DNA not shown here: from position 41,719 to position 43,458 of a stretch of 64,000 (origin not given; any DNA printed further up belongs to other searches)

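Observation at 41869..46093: Three tandem, translationally coupled B12-binding radical SAM paralogs in a polysaccharide locus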

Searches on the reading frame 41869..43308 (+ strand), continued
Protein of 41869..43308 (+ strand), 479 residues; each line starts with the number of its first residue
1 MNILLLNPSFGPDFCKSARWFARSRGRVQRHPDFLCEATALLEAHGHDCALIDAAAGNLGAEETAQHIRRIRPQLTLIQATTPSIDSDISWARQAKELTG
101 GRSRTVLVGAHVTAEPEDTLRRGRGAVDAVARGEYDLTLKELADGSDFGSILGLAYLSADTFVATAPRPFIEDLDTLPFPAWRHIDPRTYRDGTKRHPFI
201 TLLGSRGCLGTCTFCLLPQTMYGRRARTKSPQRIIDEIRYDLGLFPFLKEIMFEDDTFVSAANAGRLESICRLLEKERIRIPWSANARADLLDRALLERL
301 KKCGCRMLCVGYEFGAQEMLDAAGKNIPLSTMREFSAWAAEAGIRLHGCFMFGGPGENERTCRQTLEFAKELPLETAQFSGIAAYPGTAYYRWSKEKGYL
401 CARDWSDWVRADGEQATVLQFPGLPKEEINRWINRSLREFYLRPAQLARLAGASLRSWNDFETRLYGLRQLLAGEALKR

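Call 18: find_encoding_contigs(protein=P0076, flank=10000, max_places=3)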
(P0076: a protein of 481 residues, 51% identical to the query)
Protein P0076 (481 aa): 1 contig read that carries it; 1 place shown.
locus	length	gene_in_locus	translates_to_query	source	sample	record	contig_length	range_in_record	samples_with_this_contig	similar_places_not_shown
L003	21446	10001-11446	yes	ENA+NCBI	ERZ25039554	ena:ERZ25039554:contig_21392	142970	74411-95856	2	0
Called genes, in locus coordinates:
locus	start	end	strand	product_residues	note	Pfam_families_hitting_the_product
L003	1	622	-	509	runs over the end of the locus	PF13231:PMT_2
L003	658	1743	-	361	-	-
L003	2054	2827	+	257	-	PF00483:NTP_transferase, PF12804:NTP_transf_3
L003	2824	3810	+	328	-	PF01370:Epimerase, PF02719:Polysacc_synt_2, PF04321:RmlD_sub_bind, PF05368:NmrA (weak), PF08659:KR, PF01073:3Beta_HSD, PF07993:NAD_binding_4, PF16363:GDP_Man_Dehyd, +1 more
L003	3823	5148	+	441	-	PF01041:DegT_DnrJ_EryC1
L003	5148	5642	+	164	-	-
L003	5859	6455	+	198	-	PF01370:Epimerase, PF07993:NAD_binding_4 (faint), PF16363:GDP_Man_Dehyd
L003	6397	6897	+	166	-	PF01370:Epimerase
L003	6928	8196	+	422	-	PF09594:GT87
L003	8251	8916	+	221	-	PF00535:Glycos_transf_2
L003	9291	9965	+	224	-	PF13489:Methyltransf_23, PF13847:Methyltransf_31, PF08241:Methyltransf_11, PF08242:Methyltransf_12, PF13649:Methyltransf_25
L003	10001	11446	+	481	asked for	PF02310:B12-binding (weak), PF04055:Radical_SAM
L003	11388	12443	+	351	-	PF13506:Glyco_transf_21, PF00535:Glycos_transf_2, PF10111:Glyco_tranf_2_2, PF13641:Glyco_tranf_2_3, PF13632:Glyco_trans_2_3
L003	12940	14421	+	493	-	-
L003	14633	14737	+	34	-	-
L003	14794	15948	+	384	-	PF09594:GT87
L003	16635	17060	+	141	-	-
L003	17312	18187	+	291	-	PF03102:NeuB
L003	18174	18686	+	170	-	PF08282:Hydrolase_3, PF00702:Hydrolase (weak)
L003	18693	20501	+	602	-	PF02776:TPP_enzyme_N, PF00205:TPP_enzyme_M, PF02775:TPP_enzyme_C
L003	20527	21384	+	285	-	PF01261:AP_endonuc_2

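Call 32: search_solved_structures(query=window:41869-43305:+, max_evalue=0.001)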
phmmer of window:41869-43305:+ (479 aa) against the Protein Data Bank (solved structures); distinct sequences matched with E-value up to 0.001: 2.
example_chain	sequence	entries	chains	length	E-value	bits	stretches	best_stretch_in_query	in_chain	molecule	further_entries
6fd2_B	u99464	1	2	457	5.3e-24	88.1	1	9-401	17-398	Putative apramycin biosynthetic oxidoreductase 4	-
9ccb_A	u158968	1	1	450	2.1e-14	56.4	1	107-388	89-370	Radical SAM core domain-containing protein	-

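Call 41: search_dna_similar(query=window:41869-43305:+, collection=plasmids, mode=protein, max_rows=30, max_evalue=1e-10)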
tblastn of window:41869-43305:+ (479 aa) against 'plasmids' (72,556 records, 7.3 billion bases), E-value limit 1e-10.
Records with a match: 53; places in all: 58; records where one place covers at least 80% of the query: 35.
Best place of each record, by identity: <60% 53.
By first word of the organism name: Azospirillum 10; Mycetohabitans 9; Paraburkholderia 4; Caballeronia 3; Burkholderia 3; Lawsonia 3; Streptomyces 3; Solidesulfovibrio 2; Clostridium 2; Sinorhizobium 2; and 11 more.
By predicted mobility (MOB-suite, as given by PLSDB): non-mobilizable 37; mobilizable 12; conjugative 4.
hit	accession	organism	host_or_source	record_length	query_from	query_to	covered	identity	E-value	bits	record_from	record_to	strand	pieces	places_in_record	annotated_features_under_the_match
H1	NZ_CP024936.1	Paraburkholderia graminis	soil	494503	2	465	97%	33.8%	4e-64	232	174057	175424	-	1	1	hpnJ: hopanoid biosynthesis associated radical SAM protein HpnJ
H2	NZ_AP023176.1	Paraburkholderia largidicola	Physopelta gutta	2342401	2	465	97%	33.3%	2e-63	230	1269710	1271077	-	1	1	none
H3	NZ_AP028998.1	Paraburkholderia sp. 22B1P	-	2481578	2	465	97%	33.3%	2e-63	230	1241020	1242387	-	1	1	none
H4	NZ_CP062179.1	Mycetohabitans endofungorum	Rhizopus microsporus,bacterial ...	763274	2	465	97%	33.1%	5e-62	226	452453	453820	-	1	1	hpnJ: hopanoid biosynthesis associated radical SAM protein HpnJ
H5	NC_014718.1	Mycetohabitans rhizoxinica HKI 454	-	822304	2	465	97%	33.1%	5e-62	226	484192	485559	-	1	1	hpnJ: hopanoid biosynthesis associated radical SAM protein HpnJ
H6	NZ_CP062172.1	Mycetohabitans rhizoxinica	Rhizopus microsporus,bacterial ...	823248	2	465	97%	33.1%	5e-62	226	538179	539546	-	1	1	hpnJ: hopanoid biosynthesis associated radical SAM protein HpnJ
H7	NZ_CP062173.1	Mycetohabitans rhizoxinica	Rhizopus microsporus,bacterial ...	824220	2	465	97%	33.1%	5e-62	226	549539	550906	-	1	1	hpnJ: hopanoid biosynthesis associated radical SAM protein HpnJ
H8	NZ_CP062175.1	Mycetohabitans rhizoxinica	Rhizopus microsporus,bacterial culture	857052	2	465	97%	33.1%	5e-62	226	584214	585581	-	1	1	hpnJ: hopanoid biosynthesis associated radical SAM protein HpnJ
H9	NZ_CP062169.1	Mycetohabitans endofungorum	Rhizopus microsporus,bacterial ...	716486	2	465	97%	33.1%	5e-62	226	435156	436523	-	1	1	hpnJ: hopanoid biosynthesis associated radical SAM protein HpnJ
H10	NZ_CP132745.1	Mycetohabitans endofungorum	-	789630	2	465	97%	33.1%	5e-62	226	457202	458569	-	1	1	hpnJ: hopanoid biosynthesis associated radical SAM protein HpnJ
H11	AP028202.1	Paraburkholderia largidicola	Physopelta gutta,midgut,Midgut crypts ...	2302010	2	465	97%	32.9%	6e-32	237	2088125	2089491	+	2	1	hypothetical protein (x2)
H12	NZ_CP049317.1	Caballeronia sp. SBC2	whole organism,soil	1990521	2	465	97%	32.8%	3e-62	226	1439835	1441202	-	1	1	none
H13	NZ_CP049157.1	Caballeronia sp. SBC1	whole organism,soil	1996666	2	465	97%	32.8%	3e-62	226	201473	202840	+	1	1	none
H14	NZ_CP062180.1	Mycetohabitans endofungorum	Rhizopus microsporus,bacterial ...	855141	2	465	97%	32.8%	5e-61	223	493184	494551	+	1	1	hpnJ: hopanoid biosynthesis associated radical SAM protein HpnJ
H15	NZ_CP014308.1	Burkholderia sp. PAMC 26561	single cell,lichen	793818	2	465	97%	32.6%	8e-61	222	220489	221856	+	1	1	hpnJ: hopanoid biosynthesis associated radical SAM protein HpnJ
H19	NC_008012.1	Lawsonia intracellularis PHE/MN1-00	Sus scrofa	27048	1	447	93%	33.7%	8e-77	269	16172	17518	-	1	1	radical SAM protein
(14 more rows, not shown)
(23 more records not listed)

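Call 42: get_annotated_region(hit=H19, flank=10000)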
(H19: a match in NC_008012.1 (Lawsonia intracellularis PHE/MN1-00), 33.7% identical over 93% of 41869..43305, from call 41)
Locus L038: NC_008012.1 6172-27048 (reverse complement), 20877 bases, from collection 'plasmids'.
description: Lawsonia intracellularis PHE/MN1-00 plasmid 1, complete sequence
organism: Lawsonia intracellularis PHE/MN1-00 (NCBI taxid 363253)
taxonomy: Bacteria; Thermodesulfobacteriota; Desulfovibrionia; Desulfovibrionales; Desulfovibrionaceae; Lawsonia; Lawsonia intracellularis; Lawsonia intracellularis PHE/MN1-00
host: -; source: Sus scrofa; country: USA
typing (MOB-suite, as given by PLSDB): non-mobilizable; replicon rep_cluster_1701
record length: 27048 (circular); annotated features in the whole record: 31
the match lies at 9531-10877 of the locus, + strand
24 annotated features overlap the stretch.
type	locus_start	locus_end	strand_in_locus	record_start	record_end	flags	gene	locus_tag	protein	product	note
CDS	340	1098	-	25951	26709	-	-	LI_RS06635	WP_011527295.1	ParA family protein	-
CDS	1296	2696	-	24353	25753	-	-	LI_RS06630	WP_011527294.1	DUF2142 domain-containing protein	-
CDS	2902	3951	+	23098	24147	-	-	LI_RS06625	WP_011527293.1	hypothetical protein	-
CDS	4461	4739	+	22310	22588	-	-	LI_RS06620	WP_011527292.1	type II toxin-antitoxin system Phd/YefM family antitoxin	-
CDS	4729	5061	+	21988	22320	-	-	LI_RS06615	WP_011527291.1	type II toxin-antitoxin system RelE/ParE family toxin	GO:0030541 - plasmid partitioning [Evidence IEA]; GO:0051290 - protein heterotetramerization [Evidence IEA]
CDS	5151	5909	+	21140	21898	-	-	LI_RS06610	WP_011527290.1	glycosyltransferase family 2 protein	-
CDS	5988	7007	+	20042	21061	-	galE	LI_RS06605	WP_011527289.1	UDP-glucose 4-epimerase GalE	GO:0006012 - galactose metabolic process [Evidence IEA]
CDS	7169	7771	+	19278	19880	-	-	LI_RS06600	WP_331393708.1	glycosyltransferase family 2 protein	-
CDS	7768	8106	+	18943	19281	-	-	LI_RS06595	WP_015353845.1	DUF2304 family protein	-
CDS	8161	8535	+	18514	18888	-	-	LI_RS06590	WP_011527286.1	DUF2304 domain-containing protein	-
CDS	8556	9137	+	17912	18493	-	-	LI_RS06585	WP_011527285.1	SIS domain-containing protein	-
CDS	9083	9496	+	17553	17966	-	-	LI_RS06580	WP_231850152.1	hypothetical protein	-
CDS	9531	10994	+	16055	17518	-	-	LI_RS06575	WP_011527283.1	radical SAM protein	-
CDS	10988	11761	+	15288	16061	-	-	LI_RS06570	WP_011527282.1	class I SAM-dependent methyltransferase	-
CDS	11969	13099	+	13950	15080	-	-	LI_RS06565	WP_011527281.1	radical SAM protein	-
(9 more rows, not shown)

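Call 43: get_annotated_region(hit=H1, flank=6000)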
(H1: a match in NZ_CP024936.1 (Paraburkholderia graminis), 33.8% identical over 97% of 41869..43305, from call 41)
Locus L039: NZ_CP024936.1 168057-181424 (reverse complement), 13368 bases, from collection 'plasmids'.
description: Paraburkholderia graminis strain PHS1 plasmid pPHS1_P, complete sequence
organism: Paraburkholderia graminis (NCBI taxid 60548)
taxonomy: Bacteria; Pseudomonadota; Betaproteobacteria; Burkholderiales; Burkholderiaceae; Paraburkholderia; Paraburkholderia graminis
host: -; source: soil; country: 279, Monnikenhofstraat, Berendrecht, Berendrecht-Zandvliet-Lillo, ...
typing (MOB-suite, as given by PLSDB): conjugative; relaxase MOBP; mating-pair formation MPF_F
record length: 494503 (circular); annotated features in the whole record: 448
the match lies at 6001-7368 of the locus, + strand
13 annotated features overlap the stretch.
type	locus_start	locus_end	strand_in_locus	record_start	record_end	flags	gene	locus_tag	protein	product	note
CDS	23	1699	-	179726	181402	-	-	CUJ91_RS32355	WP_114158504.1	cation acetate symporter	GO:0006847 - plasma membrane acetate transport [Evidence IEA]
CDS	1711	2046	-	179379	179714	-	-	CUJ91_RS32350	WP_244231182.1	DUF485 domain-containing protein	-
CDS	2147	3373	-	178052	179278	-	-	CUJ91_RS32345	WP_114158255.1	FAD binding domain-containing protein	-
CDS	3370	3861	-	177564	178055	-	-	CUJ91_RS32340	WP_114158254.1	VOC family protein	-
CDS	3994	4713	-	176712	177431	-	-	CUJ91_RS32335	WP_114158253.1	TetR/AcrR family transcriptional regulator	GO:0006355 - regulation of DNA-templated transcription [Evidence IEA]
CDS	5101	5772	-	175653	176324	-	-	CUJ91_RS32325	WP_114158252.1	IS6 family transposase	-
CDS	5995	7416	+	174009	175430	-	hpnJ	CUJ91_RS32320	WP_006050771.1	hopanoid biosynthesis associated radical SAM protein HpnJ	-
CDS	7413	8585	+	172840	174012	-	hpnI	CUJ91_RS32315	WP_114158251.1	bacteriohopanetetrol glucosamine biosynthesis glycosyltransferase HpnI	-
CDS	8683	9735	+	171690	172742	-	-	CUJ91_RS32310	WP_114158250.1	lysylphosphatidylglycerol synthase domain-containing protein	-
CDS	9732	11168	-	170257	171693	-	-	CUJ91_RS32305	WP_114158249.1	ATP-binding protein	-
CDS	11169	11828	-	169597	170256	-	-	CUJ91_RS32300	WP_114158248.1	response regulator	GO:0000160 - phosphorelay signal transduction system [Evidence IEA]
CDS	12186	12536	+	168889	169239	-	-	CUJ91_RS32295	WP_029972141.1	hypothetical protein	-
CDS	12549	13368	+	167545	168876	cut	hpnI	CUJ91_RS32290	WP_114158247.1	bacteriohopanetetrol glucosamine biosynthesis glycosyltransferase HpnI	-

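Call 54: list_cluster_members(proteins=[P0001, P0121, P0241, P0122, P0127])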
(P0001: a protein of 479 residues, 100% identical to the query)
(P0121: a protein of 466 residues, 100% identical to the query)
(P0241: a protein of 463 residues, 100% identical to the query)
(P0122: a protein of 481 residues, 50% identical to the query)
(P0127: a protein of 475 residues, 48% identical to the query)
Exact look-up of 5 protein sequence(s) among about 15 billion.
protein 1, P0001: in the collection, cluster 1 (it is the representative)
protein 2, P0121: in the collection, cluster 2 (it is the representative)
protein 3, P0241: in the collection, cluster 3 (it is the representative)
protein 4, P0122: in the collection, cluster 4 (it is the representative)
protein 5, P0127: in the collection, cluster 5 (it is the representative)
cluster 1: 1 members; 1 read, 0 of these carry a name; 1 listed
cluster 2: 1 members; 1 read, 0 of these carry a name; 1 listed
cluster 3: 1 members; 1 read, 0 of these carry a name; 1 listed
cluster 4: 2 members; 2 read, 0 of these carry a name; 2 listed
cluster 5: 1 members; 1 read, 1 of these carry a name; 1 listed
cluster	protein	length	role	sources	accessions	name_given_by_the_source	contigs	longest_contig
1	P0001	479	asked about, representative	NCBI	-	-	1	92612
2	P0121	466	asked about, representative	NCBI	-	-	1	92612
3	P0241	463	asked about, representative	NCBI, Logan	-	-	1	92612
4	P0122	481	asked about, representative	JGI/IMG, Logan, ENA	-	-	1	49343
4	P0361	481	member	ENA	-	-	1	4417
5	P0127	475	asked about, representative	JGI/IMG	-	radical SAM superfamily enzyme YgiQ (UPF0313 family)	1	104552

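Call 57: search_protein_families(library=ncbifam, alignment_id=A3, max_evalue=1e-20)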
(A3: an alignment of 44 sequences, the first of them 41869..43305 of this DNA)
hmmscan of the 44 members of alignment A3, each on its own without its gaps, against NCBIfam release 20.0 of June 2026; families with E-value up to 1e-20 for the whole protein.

A. member 1, window:41869-43305:+ (479 aa): 6 families
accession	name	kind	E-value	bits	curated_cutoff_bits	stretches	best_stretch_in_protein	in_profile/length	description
TIGR03471.1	HpnJ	equivalog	1e-98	331.3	577.6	1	4-465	5-457/472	hopanoid biosynthesis associated radical SAM protein HpnJ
TIGR02026.1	BchE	equivalog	1.6e-33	116.3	481.35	1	39-447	30-434/497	magnesium-protoporphyrin IX monomethyl ester anaerobic oxidative cyclase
NF033070.1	rSAM_AprD4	equivalog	2.1e-25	89.6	500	1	169-400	165-396/456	AprD4 family radical SAM diol-dehydratase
TIGR04014.1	B12_SAM_MJ_0865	equivalog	1.2e-24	86.9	360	1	102-388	67-352/434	methyl-coenzyme M reductase glutamine C-methyltransferase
NF050148.1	rSAM_ApyD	equivalog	1.6e-22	79.7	750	1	109-391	110-390/645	RiPP biosynthesis radical SAM protein ApyD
TIGR04072.2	rSAM_ladder_B12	equivalog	4.6e-22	78.3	360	1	199-400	180-378/443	lipid biosynthesis B12-binding/radical SAM protein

B. families by the number of members that match (of 44 scanned): 13 families
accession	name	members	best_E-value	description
TIGR03471.1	HpnJ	44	8.3e-122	hopanoid biosynthesis associated radical SAM protein HpnJ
TIGR02026.1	BchE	44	2.8e-48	magnesium-protoporphyrin IX monomethyl ester anaerobic oxidative cyclase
TIGR04072.2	rSAM_ladder_B12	44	8.7e-36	lipid biosynthesis B12-binding/radical SAM protein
NF050148.1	rSAM_ApyD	44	7.3e-34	RiPP biosynthesis radical SAM protein ApyD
TIGR04479.1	bcpD_PhpK_rSAM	43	1.8e-35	PhpK family radical SAM P-methyltransferase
NF038361.1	rSAM_Sden_1168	43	2e-33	Sden_1168 family B12-binding radical SAM P-methyltransferase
NF033070.1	rSAM_AprD4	39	2.4e-29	AprD4 family radical SAM diol-dehydratase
TIGR04014.1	B12_SAM_MJ_0865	39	2.4e-29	methyl-coenzyme M reductase glutamine C-methyltransferase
TIGR04367.1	HpnR_B12_rSAM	34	8.6e-32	hopanoid C-3 methylase HpnR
TIGR04295.1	B12_rSAM_oligo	34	4.5e-27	TIGR04295 family B12-binding domain-containing radical SAM protein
TIGR04385.1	B12_rSAM_cofa1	28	1.8e-30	B12 lower ligand biosynthesis radical SAM protein BzaD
TIGR03975.1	rSAM_ocin_1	12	2.1e-27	RiPP maturation radical SAM C-methyltransferase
TIGR04013.1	B12_SAM_MJ_1487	1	5e-21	TIGR04013 family B12-binding domain/radical SAM domain-containing protein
